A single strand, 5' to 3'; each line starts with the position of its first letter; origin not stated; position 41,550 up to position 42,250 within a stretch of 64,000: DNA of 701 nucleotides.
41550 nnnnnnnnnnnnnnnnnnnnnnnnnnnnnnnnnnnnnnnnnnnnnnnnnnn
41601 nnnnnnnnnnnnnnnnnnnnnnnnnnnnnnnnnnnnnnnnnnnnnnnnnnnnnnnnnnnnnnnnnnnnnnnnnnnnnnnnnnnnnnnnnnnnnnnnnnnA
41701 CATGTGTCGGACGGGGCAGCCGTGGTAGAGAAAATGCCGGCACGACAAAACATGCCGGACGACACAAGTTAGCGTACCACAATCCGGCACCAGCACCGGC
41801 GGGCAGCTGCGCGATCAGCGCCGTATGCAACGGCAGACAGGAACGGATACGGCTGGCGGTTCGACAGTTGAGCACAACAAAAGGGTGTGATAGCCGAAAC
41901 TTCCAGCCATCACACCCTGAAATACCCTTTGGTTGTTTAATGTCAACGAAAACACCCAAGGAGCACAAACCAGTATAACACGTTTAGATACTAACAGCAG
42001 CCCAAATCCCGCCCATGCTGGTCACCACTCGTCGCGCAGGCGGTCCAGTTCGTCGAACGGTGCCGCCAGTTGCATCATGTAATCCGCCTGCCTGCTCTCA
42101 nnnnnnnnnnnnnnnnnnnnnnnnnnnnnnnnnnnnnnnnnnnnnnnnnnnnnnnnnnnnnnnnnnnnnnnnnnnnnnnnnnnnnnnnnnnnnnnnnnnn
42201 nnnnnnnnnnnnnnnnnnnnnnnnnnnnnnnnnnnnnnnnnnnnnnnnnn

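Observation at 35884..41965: Five copies of a promoter/5'UTR cassette: TATAGT -10, inverted repeat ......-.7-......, then CAAGGAG RBS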

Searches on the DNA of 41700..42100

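Call 58: search_rna_families(source=window, start=41700, end=42100, threshold=evalue, max_evalue=10)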
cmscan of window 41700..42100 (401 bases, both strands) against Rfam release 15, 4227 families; matches with E-value up to 10: 10.
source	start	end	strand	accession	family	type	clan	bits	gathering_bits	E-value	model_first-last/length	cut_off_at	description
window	41928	41962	+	RF03973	mir-5615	Gene; miRNA;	-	17.7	82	0.81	1-61/61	no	mir-5615 microRNA precursor family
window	41872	41941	+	RF03445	mir-7552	Gene; miRNA;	-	16.5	59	6.6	1-63/63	no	mir-7552 microRNA precursor family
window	41879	41983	-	RF02069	STnc70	Gene; sRNA;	-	15.5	40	0.88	1-149/149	no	Enterobacterial sRNA STnc70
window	41885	41915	-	RF01611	ceN108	Gene; snRNA; snoRNA; CD-box;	-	14.9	50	2.8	1-70/70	no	Caenorhabditis snoRNA ceN108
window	42016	42071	+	RF03970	mir-2766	Gene; miRNA;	-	14.8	60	2.6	1-68/68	no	mir-2766 microRNA precursor family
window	41882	41958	+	RF01422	snoR116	Gene; snRNA; snoRNA; CD-box;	-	14.3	47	7.6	1-86/86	no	small nucleolar RNA snoR116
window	41869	41927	-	RF04081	mir-1992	Gene; miRNA;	-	12.6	70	9.1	1-75/75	no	mir-1992 microRNA precursor family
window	41801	41843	+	RF03142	L2-Alphaproteobacteria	Cis-reg; leader;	-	12.3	37.8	1.5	1-66/66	no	L2-Alphaproteobacteria ribosomal protein leader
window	41874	41923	-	RF01390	isrG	Gene; sRNA;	-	8.4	100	4.6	1-279/279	no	isrG Hfq binding RNA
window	41729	41763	-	RF01390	isrG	Gene; sRNA;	-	7.6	100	8.3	1-279/279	no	isrG Hfq binding RNA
